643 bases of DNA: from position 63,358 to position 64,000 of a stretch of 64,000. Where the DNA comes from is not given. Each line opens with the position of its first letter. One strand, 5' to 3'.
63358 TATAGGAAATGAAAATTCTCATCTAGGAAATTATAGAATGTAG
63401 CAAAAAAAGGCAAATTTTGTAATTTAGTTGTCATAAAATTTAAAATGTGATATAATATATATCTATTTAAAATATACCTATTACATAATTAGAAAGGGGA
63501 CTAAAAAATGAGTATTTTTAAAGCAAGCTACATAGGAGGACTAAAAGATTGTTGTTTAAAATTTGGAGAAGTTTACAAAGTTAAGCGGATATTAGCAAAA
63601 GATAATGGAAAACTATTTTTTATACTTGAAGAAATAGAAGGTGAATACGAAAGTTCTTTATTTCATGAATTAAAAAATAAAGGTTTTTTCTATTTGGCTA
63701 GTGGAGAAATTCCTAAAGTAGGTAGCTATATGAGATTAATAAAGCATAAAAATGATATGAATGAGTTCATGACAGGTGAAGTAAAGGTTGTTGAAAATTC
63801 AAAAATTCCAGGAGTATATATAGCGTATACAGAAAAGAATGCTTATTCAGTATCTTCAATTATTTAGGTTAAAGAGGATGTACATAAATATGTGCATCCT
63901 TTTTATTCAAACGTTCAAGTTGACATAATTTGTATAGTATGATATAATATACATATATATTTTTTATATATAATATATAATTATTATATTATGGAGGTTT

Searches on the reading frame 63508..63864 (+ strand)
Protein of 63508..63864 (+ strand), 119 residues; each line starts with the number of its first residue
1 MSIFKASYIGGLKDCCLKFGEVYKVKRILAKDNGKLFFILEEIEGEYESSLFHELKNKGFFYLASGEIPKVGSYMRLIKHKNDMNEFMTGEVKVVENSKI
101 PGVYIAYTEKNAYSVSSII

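Call 42: find_encoding_contigs(protein=window:63508-63864:+, flank=10000, max_places=3)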
Protein window:63508-63864:+ (119 aa): 3 contigs read that carry it; 2 places shown.
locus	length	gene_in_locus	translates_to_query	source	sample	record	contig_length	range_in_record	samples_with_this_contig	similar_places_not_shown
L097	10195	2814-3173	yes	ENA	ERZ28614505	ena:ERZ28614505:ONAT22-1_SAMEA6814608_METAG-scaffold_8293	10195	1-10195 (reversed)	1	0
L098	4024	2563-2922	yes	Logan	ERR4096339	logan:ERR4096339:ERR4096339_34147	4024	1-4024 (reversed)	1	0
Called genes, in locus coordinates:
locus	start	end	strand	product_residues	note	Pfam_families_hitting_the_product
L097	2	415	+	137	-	?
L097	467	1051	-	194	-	PF03193:RsgA_GTPase (weak), PF00009:GTP_EFTU (faint), PF02421:FeoB_N, PF09439:SRPRB (weak), PF01926:MMR_HSR1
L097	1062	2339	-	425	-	PF02403:Seryl_tRNA_N, PF00587:tRNA-synt_2b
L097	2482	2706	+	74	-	PF07561:DUF1540 (weak)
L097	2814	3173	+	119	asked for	-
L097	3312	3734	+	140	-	-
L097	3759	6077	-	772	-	PF05621:TniB (weak), PF13191:AAA_16 (weak), PF00004:AAA, PF17871:AAA_lid_9, PF07724:AAA_2, PF00004:AAA, PF07728:AAA_5, PF10431:ClpB_D2-small, +12 more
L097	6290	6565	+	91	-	PF12116:SpoIIID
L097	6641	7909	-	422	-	PF07690:MFS_1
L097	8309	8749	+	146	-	-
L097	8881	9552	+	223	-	PF13419:HAD_2 (weak)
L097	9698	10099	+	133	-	-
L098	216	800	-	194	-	PF03193:RsgA_GTPase (weak), PF00009:GTP_EFTU (faint), PF02421:FeoB_N, PF09439:SRPRB (weak), PF01926:MMR_HSR1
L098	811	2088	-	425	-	PF02403:Seryl_tRNA_N, PF00587:tRNA-synt_2b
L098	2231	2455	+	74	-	PF07561:DUF1540 (weak)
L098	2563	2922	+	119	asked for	-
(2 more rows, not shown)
